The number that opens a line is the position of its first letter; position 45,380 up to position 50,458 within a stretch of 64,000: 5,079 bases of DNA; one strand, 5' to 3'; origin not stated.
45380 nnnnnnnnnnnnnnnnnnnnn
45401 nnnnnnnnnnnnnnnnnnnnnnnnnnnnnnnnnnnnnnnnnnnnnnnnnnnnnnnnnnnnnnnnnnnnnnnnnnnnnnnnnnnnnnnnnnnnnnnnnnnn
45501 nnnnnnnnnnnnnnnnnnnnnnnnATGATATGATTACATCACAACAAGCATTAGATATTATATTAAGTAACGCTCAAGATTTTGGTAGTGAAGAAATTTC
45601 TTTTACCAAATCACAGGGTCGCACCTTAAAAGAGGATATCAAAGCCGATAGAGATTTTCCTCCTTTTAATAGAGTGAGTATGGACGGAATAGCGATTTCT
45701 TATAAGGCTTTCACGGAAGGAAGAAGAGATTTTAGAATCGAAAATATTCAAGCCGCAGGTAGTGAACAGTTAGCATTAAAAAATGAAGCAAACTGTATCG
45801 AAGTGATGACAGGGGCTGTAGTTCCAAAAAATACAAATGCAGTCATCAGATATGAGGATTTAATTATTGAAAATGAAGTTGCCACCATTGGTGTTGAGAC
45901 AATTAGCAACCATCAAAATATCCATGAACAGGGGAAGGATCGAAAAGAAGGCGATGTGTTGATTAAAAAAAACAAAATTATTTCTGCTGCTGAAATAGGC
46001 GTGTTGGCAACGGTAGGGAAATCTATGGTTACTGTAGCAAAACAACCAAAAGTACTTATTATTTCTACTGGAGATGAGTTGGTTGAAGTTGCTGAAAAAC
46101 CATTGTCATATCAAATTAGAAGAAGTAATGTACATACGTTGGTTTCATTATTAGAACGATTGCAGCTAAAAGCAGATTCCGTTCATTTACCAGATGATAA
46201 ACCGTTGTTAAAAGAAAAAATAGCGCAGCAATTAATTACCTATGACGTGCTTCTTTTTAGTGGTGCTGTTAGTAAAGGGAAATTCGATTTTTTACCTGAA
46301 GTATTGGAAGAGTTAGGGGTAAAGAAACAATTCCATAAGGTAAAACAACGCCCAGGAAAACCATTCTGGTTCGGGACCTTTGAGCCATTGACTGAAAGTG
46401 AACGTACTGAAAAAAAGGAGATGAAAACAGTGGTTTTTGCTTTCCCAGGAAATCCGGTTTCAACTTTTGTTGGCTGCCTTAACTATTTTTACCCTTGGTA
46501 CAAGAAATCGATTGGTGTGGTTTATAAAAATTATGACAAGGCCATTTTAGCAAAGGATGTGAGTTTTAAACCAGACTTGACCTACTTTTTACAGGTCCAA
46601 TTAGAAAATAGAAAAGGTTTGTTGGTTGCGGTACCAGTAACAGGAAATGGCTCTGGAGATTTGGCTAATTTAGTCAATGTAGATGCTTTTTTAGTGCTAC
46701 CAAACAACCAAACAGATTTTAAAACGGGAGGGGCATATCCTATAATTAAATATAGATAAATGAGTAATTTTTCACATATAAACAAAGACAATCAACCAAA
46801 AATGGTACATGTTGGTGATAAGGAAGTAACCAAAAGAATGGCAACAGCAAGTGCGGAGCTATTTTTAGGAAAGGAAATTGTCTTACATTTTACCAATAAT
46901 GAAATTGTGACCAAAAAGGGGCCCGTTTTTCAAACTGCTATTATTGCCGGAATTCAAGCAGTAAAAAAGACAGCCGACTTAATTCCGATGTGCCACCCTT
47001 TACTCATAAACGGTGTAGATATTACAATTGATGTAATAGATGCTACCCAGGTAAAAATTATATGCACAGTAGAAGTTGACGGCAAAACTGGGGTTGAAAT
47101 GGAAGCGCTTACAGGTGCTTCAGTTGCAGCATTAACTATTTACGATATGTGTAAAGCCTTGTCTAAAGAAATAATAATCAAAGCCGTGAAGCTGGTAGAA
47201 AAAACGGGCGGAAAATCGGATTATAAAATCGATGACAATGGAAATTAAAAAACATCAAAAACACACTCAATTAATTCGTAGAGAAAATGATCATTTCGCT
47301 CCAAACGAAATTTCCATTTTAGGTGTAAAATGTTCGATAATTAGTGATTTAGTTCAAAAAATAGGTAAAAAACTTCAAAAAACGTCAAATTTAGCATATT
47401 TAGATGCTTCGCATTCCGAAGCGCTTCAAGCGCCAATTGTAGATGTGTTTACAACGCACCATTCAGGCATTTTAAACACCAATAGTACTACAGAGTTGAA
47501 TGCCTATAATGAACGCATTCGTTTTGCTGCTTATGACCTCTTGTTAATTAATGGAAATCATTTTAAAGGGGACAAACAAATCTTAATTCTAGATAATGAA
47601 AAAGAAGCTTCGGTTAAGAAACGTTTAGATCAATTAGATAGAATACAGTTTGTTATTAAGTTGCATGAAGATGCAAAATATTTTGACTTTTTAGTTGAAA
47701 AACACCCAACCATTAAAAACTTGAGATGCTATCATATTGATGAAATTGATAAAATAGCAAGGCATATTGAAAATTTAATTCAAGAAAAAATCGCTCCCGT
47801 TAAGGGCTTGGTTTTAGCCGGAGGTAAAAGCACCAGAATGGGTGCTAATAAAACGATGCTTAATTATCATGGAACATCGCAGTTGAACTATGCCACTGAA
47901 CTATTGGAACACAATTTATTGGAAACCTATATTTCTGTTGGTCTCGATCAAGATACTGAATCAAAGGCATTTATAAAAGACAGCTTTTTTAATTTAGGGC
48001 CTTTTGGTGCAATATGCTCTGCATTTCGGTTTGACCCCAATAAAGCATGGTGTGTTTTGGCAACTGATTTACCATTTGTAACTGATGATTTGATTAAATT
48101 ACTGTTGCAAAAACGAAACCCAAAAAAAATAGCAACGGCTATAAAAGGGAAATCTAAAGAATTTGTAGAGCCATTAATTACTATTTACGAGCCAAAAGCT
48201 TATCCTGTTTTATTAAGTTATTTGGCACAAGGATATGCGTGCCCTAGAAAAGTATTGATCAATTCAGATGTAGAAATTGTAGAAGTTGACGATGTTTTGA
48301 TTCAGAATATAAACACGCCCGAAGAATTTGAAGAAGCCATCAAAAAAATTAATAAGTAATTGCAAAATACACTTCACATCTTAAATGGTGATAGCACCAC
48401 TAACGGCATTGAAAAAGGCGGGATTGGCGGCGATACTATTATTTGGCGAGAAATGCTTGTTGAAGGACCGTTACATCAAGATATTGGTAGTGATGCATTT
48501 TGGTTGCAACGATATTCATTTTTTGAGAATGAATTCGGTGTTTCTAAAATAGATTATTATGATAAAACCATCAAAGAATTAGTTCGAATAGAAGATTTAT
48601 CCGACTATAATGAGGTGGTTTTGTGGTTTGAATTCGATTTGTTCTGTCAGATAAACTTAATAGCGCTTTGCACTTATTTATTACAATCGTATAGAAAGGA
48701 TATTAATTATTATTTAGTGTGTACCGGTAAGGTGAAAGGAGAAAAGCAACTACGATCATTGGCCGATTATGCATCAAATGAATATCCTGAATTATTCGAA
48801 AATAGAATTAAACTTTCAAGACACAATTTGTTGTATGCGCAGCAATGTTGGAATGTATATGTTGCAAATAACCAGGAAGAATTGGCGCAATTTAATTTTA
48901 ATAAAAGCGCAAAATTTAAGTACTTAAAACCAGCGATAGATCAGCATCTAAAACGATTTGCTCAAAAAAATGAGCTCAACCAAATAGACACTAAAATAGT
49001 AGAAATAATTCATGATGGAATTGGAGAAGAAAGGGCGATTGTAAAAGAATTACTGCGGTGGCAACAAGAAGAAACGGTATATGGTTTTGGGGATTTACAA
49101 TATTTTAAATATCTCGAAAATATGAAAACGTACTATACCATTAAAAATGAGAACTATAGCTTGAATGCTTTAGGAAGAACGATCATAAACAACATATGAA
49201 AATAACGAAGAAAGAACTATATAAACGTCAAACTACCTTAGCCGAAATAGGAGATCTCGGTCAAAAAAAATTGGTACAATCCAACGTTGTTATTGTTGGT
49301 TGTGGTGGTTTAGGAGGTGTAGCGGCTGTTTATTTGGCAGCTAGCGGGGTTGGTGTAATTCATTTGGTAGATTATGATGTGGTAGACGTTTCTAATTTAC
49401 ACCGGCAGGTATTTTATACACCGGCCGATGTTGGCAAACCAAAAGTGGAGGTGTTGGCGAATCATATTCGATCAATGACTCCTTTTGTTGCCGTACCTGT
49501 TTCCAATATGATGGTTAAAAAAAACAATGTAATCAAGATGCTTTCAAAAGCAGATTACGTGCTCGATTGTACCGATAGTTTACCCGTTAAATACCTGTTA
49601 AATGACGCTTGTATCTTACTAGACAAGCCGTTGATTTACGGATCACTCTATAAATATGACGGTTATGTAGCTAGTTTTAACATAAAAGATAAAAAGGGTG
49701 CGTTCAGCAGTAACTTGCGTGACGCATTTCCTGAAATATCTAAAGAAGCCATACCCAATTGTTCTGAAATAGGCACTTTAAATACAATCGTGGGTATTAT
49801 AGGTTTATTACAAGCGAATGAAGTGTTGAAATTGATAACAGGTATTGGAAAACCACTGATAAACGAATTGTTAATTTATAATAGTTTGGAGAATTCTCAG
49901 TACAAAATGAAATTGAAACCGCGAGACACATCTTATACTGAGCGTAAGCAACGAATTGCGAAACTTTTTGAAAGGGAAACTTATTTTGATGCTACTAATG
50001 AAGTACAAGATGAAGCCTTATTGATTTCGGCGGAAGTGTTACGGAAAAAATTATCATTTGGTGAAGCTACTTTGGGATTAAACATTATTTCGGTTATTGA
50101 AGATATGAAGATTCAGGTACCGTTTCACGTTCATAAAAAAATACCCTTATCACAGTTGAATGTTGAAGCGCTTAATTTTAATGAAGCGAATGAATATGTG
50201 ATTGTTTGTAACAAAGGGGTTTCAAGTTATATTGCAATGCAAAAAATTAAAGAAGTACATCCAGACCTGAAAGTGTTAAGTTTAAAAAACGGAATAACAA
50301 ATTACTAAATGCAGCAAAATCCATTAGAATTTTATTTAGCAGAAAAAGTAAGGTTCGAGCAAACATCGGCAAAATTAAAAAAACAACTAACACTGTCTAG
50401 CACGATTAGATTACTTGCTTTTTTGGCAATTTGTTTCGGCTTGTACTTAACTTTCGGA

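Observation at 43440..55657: Two CRP-like boxes at identical promoter distance define a candidate sulfur/Moco regulon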

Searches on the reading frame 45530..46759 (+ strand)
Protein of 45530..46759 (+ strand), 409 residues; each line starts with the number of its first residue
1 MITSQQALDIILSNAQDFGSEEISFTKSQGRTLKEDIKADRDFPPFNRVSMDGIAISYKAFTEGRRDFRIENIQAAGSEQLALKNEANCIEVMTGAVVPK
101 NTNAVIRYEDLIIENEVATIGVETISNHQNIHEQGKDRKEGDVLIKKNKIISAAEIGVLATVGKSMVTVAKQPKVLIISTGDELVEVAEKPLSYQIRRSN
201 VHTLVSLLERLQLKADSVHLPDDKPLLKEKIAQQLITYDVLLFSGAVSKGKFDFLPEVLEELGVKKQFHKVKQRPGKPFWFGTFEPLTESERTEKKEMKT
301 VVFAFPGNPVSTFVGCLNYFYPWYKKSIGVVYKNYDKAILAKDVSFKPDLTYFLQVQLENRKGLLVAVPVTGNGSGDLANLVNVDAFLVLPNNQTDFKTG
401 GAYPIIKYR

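Call 4: search_protein_families(library=pfam, proteins=[window:45530-46759:+])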
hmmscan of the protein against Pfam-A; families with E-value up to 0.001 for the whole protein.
window:45530-46759:+ (409 aa): 3 families
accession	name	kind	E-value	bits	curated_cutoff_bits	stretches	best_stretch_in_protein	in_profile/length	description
PF03453.22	MoeA_N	-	4.2e-37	127.7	30.8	1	3-163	2-160/160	MoeA N-terminal region (domain I and II)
PF00994.29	MoCF_biosynth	-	1.9e-21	76.7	26.6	1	177-320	2-138/144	Probable molybdopterin binding domain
PF03454.20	MoeA_C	-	5e-11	43.1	22.1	1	337-400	1-64/72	MoeA C-terminal region (domain IV)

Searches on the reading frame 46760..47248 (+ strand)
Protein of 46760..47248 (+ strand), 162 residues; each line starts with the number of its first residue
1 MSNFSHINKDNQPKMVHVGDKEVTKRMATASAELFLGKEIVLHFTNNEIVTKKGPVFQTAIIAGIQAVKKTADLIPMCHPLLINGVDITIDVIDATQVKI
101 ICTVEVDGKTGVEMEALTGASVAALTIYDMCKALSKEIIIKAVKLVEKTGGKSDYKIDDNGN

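Call 4: search_protein_families(library=pfam, proteins=[window:46760-47248:+])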
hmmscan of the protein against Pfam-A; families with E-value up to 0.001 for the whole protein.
window:46760-47248:+ (162 aa): 1 family
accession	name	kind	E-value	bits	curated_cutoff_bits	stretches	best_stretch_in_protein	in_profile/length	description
PF01967.27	MoaC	-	4.7e-48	163.1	27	1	15-151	1-136/136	MoaC family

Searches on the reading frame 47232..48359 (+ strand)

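Call 4: search_protein_families(library=pfam, proteins=[window:47232-48359:+])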
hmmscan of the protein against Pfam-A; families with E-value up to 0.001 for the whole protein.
window:47232-48359:+ (375 aa): 1 family
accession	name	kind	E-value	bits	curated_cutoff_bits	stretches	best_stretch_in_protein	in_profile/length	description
PF12804.13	NTP_transf_3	-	7.1e-24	85.2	27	1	192-341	1-153/160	MobA-like NTP transferase domain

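Call 23: search_protein_families(library=ncbifam, proteins=[window:47232-48359:+], max_evalue=0.001)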
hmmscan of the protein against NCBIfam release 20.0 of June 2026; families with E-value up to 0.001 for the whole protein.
window:47232-48359:+ (375 aa): 12 families
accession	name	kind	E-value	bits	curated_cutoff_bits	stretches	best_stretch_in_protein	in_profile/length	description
NF011059.0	PRK14490.1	equivalog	1.5e-53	182.2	354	1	79-374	80-370/374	bifunctional molybdenum cofactor guanylyltransferase MobA/molybdopterin-guanine dinucleotide biosynthesis adaptor protein MobB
NF011070.0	PRK14500.1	equivalog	4.3e-32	111.7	606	1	188-373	165-355/358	putative bifunctional molybdopterin-guanine dinucleotide biosynthesis protein MoaC/MobA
TIGR02665.1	molyb_mobA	equivalog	2.5e-21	76.5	151.85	1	191-366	2-185/186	molybdenum cofactor guanylyltransferase MobA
NF001457.0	PRK00317.1-3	equivalog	3.1e-20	72.5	164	1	191-372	3-196/200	molybdenum cofactor guanylyltransferase MobA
NF001837.0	PRK00560.1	equivalog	2.1e-17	63.5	182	1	191-374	10-192/196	molybdenum cofactor guanylyltransferase MobA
NF002741.0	PRK02726.1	equivalog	8.1e-16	58.2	179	1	190-371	8-196/200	molybdenum cofactor guanylyltransferase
TIGR03310.1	matur_MocA_YgfJ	equivalog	2.1e-12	47.4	186.45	1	192-368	2-187/188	molybdenum cofactor cytidylyltransferase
NF011056.0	PRK14489.1-1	equivalog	5.9e-11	42.1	379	1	189-339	5-154/363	bifunctional molybdenum cofactor guanylyltransferase MobA/molybdopterin-guanine dinucleotide biosynthesis adaptor protein MobB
NF001855.0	PRK00576.1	equivalog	2.8e-07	30.3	205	1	188-367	5-190/197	molybdenum cofactor guanylyltransferase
TIGR03202.1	pucB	equivalog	1.4e-05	24.9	235.05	0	192-215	3-26/192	xanthine dehydrogenase accessory protein PucB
NF045495.1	AdoCbiPCobY_Meth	equivalog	0.00052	19.6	250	0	192-254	3-67/195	adenosylcobinamide-phosphate guanylyltransferase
NF045665.1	NTPtran_DVU1551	equivalog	0.00073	18.7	315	0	191-300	2-123/359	DVU_1551 family NTP transferase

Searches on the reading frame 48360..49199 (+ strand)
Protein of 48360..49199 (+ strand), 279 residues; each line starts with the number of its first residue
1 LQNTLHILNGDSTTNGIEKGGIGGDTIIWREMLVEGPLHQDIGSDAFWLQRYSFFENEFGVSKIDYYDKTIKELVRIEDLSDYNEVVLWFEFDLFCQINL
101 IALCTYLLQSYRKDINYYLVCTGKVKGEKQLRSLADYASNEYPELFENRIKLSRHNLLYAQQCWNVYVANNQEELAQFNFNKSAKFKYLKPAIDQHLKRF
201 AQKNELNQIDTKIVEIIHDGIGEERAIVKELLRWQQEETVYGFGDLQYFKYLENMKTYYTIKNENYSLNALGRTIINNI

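Call 4: search_protein_families(library=pfam, proteins=[window:48360-49199:+])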
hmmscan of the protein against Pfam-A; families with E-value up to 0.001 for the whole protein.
window:48360-49199:+ (279 aa): 1 family
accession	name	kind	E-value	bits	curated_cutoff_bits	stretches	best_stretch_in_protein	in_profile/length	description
PF08874.15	DUF1835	-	0.00098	19.7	21.1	0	6-115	2-117/122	Domain of unknown function (DUF1835)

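Call 23: search_protein_families(library=ncbifam, proteins=[window:48360-49199:+], max_evalue=0.001)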
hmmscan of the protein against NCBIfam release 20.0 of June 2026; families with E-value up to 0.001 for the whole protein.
window:48360-49199:+ (279 aa): 0 families

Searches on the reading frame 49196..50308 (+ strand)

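Call 4: search_protein_families(library=pfam, proteins=[window:49196-50308:+])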
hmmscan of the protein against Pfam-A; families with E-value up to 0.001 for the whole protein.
window:49196-50308:+ (370 aa): 2 families
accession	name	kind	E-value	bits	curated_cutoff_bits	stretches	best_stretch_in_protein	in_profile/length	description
PF00899.27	ThiF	-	6.7e-68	228.8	28.1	1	9-246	1-235/238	ThiF family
PF02558.23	ApbA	-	1.2e-05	25.4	22.2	0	31-132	1-80/150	Ketopantoate reductase PanE/ApbA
